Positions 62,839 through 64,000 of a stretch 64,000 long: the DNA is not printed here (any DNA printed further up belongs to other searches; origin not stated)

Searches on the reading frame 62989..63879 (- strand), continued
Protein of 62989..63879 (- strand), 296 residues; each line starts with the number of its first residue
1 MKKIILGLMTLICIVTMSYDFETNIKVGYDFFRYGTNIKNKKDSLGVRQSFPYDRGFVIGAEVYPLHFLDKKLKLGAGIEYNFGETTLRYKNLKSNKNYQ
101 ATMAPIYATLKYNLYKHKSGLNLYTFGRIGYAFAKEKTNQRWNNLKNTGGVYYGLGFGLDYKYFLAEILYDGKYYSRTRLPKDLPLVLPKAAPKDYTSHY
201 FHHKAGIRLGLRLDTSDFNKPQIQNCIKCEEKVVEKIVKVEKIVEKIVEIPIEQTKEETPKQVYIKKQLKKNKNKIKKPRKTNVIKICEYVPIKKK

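Call 58: fold_search(model_id=the predicted structure, library=pdb)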
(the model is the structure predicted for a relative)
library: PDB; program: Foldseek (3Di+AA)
matches with E <= 10: 812; with E <= 0.001: 38
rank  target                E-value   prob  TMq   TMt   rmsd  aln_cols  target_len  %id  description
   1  3qra                  6.5e-08  1.00  0.30  0.51   7.3       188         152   13  The crystal structure of Ail, the attachment invasion locus protein of Yersinia pestis (released 2011-11-23)
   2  3qrc_B                2.2e-07  1.00  0.30  0.50   7.8       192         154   14  The crystal structure of Ail, the attachment invasion locus protein of Yersinia pestis, in complex with the heparin an (released 2011-11-23)
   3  1k24                  2.3e-07  1.00  0.31  0.36  14.9       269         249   11  Crystal Structure of the OpcA Outer Membrane Adhesin/Invasin from Neisseria meningitidis (released 2002-03-27)
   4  3qrc_A                2.6e-07  1.00  0.30  0.51   7.9       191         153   14  The crystal structure of Ail, the attachment invasion locus protein of Yersinia pestis, in complex with the heparin an (released 2011-11-23)
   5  9fzc_A                5.2e-07  1.00  0.31  0.47   9.7       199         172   12  Structure of OmpA-short in complex with nanobody Nb01 (released 2024-07-17)
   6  9fzd_A                1.4e-06  1.00  0.35  0.54   9.6       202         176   13  Structure of OmpA-long in complex with nanobody Nb39 (released 2024-07-17)
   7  1qj9                  2.0e-06  1.00  0.32  0.55   7.2       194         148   12  CRYSTAL STRUCTURE OF THE OUTER MEMBRANE PROTEIN OMPX FROM ESCHERICHIA COLI (released 1999-10-06)
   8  2n2l_MODEL_1_A        2.7e-06  1.00  0.27  0.44   8.7       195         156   13  NMR structure of yersinia pestis ail (attachment invasion locus) in decylphosphocholine micelles calculated wi (released 2015-07-22)
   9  2vdf                  8.4e-06  1.00  0.39  0.49   7.7       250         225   10  Structure of the OpcA adhesion from Neisseria meningitidis determined by crystallization from the cubic mesophase (released 2007-10-23)
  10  1p4t                  8.9e-06  1.00  0.33  0.59   8.5       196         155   13  Crystal structure of Neisserial surface protein A (NspA) (released 2003-07-22)
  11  9nh2_A                2.9e-05  1.00  0.33  0.41  10.7       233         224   11  In situ cryo-EM structure of porin III of the Legionella Dot/Icm T4SS machine (released 2025-09-17)
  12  2x27                  3.1e-05  1.00  0.33  0.43   7.7       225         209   12  Crystal structure of the outer membrane protein OprG from Pseudomonas aeruginosa (released 2010-12-15)
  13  2x56                  4.2e-05  1.00  0.31  0.33  16.7       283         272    9  Yersinia Pestis Plasminogen Activator Pla (Native) (released 2010-07-28)
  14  9nh1_B                4.4e-05  1.00  0.27  0.29  17.3       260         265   12  In situ cryo-EM structure of porin I of the Legionella Dot/Icm T4SS machine (released 2025-09-17)
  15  2x55                  4.9e-05  1.00  0.32  0.34  16.7       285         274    9  Yersinia Pestis Plasminogen Activator Pla (Native) (released 2010-07-28)
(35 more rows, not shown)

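Call 68: find_related_loci(query=A1, collection=metagenome_contigs, flank=4000)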
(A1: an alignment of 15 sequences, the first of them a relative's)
Query A1 (296 aa) in metagenome_contigs; peptide patterns used: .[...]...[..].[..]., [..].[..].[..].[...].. (x = any residue, [..] = any of these).
207 stretches matched a pattern; 13 encode a relative of the query (tblastn E <= 1e-3); 13 distinct loci.
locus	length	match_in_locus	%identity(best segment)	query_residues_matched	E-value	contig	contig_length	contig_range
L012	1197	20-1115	48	1-296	9e-83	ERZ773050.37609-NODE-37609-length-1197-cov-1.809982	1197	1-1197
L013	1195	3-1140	46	1-296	2e-81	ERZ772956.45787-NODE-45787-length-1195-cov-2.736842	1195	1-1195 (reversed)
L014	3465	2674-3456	51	1-250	1e-75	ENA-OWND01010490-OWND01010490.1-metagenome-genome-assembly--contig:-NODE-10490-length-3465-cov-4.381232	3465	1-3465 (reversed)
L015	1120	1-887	53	1-213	3e-47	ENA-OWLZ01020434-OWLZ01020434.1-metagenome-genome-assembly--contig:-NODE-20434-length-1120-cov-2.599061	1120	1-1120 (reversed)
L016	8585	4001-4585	38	1-213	2e-30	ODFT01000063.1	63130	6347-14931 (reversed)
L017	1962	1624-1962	51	1-113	8e-30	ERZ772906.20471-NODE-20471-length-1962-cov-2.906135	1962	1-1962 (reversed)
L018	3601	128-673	36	1-213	3e-26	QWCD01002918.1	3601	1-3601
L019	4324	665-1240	32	1-213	6e-26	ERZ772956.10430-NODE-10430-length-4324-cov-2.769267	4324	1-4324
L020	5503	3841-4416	32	1-213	7e-26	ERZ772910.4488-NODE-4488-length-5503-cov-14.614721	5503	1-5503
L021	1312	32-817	34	1-252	9e-24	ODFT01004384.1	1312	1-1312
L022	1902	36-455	34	54-213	7e-21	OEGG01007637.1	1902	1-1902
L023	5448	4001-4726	30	1-213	1e-20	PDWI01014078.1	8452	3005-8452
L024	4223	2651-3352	26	1-213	2e-8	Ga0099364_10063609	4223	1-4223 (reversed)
